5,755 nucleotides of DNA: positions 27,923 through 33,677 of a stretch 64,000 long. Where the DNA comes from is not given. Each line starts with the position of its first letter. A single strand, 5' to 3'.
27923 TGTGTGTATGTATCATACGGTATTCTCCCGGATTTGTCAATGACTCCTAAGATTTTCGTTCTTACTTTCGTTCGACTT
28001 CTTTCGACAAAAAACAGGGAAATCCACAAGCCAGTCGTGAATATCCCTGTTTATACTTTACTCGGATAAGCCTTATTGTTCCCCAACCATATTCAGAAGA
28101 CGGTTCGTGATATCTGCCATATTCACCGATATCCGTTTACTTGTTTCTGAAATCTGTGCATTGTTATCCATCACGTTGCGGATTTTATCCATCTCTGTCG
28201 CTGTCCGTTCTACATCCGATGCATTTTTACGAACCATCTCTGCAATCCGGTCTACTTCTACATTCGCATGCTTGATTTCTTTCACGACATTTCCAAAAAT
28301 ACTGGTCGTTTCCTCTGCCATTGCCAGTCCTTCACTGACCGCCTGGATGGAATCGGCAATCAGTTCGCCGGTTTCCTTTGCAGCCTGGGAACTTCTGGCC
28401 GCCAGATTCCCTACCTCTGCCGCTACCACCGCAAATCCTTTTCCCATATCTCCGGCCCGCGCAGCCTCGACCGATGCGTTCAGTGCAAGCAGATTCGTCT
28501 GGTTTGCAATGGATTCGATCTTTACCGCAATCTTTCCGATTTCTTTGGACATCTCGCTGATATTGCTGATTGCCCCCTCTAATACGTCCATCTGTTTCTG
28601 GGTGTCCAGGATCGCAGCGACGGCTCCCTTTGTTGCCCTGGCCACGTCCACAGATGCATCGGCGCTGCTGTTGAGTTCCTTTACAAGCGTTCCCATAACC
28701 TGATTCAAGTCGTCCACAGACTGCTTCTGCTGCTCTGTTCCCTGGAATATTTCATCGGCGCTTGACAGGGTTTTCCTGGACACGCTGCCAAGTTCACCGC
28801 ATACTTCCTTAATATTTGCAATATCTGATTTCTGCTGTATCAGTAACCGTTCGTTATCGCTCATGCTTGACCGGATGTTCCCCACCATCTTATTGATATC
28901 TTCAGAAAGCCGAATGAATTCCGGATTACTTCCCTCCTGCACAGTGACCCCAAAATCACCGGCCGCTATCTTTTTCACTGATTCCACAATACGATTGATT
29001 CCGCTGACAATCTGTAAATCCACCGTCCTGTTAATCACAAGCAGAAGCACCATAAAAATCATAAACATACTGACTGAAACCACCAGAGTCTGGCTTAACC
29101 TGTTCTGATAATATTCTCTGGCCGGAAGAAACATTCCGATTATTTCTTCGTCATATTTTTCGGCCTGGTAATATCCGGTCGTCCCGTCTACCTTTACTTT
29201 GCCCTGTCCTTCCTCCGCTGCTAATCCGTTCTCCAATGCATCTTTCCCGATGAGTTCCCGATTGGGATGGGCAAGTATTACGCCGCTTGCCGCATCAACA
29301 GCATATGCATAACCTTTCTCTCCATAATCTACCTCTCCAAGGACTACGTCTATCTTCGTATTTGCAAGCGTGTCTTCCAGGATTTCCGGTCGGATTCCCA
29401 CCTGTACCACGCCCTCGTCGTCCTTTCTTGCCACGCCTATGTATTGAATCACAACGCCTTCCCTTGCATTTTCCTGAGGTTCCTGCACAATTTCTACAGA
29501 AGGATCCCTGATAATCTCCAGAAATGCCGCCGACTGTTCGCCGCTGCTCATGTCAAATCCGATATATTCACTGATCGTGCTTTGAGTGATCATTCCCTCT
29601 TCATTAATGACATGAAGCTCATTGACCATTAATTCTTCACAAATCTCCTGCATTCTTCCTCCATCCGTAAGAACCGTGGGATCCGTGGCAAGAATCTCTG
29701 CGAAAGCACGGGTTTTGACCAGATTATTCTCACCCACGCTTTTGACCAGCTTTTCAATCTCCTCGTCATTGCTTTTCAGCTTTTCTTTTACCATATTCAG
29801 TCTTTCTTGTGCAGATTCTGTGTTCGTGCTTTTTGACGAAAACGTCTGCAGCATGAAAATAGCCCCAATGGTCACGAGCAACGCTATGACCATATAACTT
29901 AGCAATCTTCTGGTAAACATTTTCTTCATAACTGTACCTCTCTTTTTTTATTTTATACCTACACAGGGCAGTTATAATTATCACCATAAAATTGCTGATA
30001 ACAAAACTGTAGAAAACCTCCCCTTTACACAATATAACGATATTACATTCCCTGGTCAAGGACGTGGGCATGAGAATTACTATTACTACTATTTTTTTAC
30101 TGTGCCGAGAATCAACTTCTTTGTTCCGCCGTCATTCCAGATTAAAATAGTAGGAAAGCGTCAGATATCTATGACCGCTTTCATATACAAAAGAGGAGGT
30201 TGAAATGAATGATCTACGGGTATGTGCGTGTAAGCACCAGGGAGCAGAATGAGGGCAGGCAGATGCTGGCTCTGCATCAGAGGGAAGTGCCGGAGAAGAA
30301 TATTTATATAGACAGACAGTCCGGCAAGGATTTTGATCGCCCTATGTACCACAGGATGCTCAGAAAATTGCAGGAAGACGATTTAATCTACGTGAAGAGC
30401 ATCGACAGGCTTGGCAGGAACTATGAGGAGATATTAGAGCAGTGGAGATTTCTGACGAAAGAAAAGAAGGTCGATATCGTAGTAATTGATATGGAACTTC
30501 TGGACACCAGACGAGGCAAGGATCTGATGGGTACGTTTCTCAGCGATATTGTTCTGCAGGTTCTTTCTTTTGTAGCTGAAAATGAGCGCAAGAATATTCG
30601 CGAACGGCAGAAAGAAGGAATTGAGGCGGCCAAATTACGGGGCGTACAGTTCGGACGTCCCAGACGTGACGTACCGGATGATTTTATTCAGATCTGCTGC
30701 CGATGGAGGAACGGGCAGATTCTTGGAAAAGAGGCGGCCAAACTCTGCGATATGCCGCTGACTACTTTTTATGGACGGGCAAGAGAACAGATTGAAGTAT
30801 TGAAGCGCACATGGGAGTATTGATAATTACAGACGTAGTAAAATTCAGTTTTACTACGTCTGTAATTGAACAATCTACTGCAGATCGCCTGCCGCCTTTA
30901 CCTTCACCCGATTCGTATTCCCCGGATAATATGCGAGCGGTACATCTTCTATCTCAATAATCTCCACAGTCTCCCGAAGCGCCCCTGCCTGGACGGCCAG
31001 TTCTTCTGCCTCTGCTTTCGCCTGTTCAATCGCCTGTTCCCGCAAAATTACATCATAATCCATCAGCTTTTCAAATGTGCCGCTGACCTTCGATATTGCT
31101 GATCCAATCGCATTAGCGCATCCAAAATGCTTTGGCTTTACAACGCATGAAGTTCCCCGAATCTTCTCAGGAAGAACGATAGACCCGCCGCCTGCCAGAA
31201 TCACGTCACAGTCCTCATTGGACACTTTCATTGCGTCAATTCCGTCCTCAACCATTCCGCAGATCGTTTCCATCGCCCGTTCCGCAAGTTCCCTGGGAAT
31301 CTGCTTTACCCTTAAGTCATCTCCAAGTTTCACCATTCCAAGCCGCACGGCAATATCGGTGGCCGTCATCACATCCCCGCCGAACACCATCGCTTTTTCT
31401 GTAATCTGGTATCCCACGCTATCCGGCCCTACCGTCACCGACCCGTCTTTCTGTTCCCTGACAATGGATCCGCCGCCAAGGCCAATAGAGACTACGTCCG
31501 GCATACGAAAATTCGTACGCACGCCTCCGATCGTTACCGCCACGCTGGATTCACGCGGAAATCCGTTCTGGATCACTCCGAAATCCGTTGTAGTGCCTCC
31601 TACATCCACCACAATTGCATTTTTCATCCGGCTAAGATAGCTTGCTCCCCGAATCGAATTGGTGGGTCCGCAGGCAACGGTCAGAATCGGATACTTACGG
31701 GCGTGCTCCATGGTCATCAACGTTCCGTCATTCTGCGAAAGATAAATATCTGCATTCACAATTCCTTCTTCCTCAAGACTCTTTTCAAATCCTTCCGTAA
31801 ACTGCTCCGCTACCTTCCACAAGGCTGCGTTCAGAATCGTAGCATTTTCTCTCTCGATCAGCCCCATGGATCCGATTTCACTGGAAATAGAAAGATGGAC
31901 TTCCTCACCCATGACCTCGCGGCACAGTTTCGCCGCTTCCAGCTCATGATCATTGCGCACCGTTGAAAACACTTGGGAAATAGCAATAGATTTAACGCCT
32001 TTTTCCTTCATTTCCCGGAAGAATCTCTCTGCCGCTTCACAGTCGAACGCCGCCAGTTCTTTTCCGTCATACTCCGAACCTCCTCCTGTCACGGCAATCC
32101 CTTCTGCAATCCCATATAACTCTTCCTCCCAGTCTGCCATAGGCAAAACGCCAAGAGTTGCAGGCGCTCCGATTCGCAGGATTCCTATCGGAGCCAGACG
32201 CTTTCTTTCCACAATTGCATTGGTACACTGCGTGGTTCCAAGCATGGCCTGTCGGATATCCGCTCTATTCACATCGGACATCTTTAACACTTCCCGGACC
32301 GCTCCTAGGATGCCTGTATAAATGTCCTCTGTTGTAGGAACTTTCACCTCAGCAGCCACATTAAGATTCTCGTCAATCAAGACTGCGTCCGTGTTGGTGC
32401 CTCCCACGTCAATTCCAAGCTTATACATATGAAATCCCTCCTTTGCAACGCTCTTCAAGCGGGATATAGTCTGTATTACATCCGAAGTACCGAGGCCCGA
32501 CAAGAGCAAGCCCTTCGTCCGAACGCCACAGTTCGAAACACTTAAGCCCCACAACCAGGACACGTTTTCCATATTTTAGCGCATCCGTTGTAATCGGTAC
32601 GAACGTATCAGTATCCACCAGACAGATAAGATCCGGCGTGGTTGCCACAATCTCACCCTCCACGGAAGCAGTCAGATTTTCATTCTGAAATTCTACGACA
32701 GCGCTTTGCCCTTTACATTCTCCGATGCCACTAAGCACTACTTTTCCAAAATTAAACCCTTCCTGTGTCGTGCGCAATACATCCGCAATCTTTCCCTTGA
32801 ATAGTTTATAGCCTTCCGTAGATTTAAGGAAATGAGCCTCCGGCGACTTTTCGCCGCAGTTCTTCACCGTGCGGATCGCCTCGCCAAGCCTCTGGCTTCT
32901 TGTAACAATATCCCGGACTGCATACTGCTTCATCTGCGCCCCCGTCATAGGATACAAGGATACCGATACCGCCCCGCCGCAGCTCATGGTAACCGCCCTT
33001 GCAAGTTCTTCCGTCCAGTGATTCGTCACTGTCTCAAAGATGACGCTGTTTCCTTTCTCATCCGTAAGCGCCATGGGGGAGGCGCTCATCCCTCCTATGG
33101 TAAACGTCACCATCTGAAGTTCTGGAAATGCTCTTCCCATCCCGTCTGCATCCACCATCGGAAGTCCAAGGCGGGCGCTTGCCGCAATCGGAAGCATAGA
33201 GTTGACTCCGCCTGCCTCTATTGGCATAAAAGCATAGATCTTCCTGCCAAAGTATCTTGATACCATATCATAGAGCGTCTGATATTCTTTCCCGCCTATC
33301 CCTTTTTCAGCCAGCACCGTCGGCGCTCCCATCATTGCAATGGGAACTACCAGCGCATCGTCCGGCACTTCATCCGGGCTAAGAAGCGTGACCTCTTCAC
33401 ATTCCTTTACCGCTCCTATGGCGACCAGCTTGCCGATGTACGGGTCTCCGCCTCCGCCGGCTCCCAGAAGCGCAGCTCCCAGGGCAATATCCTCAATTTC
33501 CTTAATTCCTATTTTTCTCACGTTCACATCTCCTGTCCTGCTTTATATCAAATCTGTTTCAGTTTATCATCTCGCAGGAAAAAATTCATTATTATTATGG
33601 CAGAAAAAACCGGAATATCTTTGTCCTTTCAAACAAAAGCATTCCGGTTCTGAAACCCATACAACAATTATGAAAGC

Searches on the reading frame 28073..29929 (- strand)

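Call 16: search_protein_families(library=pfam, proteins=[window:28073-29929:-], max_evalue=0.001)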
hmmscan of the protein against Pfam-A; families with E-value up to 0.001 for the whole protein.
window:28073-29929:- (618 aa): 2 families
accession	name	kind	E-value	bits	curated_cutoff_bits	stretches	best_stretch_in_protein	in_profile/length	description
PF00015.26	MCPsignal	-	5.1e-31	108.3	34.6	1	441-586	12-171/172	Methyl-accepting chemotaxis protein (MCP) signalling domain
PF00672.30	HAMP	-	3.7e-06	27.6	25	1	306-353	5-52/53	HAMP domain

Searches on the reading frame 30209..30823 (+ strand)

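Call 16: search_protein_families(library=pfam, proteins=[window:30209-30823:+], max_evalue=0.001)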
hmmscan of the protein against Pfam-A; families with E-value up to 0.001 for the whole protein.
window:30209-30823:+ (204 aa): 1 family
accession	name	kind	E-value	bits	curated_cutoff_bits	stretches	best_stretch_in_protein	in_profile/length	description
PF00239.26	Resolvase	-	2.5e-29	102.7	23.3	1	2-146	1-144/145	Resolvase, N terminal domain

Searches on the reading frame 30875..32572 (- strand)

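Call 16: search_protein_families(library=pfam, proteins=[window:30875-32572:-], max_evalue=0.001)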
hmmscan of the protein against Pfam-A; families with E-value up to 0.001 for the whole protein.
window:30875-32572:- (565 aa): 5 families
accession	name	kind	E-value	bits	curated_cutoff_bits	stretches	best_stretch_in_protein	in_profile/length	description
PF01968.24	Hydantoinase_A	-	4.7e-38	131.5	22.9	1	241-437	1-202/291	Hydantoinase/oxoprolinase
PF05378.19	Hydant_A_N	-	1.2e-36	126.6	25.2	1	52-220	2-175/176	Hydantoinase/oxoprolinase N-terminal region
PF13941.12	MutL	-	9e-07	28.5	27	0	288-346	210-273/450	MutL protein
PF01869.26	BcrAD_BadFG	-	3.6e-05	23.8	31.5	1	52-118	1-74/271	BadF/BadG/BcrA/BcrD ATPase family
PF00480.26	ROK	-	6e-05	23.2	22.9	1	52-100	2-51/294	ROK family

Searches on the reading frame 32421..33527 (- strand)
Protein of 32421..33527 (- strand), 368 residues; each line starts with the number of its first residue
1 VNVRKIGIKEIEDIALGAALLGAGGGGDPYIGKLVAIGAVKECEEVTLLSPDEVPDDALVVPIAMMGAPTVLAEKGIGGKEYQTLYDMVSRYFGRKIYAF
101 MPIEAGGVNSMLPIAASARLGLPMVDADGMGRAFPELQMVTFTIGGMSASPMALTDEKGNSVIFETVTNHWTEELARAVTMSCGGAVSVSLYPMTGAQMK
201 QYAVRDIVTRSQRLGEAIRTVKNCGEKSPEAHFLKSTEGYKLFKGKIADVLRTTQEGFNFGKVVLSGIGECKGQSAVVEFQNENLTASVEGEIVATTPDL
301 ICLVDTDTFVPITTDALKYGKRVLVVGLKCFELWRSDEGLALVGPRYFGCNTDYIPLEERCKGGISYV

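Call 16: search_protein_families(library=pfam, proteins=[window:32421-33527:-], max_evalue=0.001)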
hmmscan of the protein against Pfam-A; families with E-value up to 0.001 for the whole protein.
window:32421-33527:- (368 aa): 2 families
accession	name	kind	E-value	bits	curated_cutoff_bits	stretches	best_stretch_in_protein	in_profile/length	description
PF20906.3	S-Me-THD_C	-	1.4e-64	217.4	27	1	168-357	2-190/190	S-Me-THD-like, C-terminal domain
PF06032.18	S-Me-THD_N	-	3.2e-58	196.7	27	1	10-165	2-157/158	S-Me-THD-like, N-terminal domain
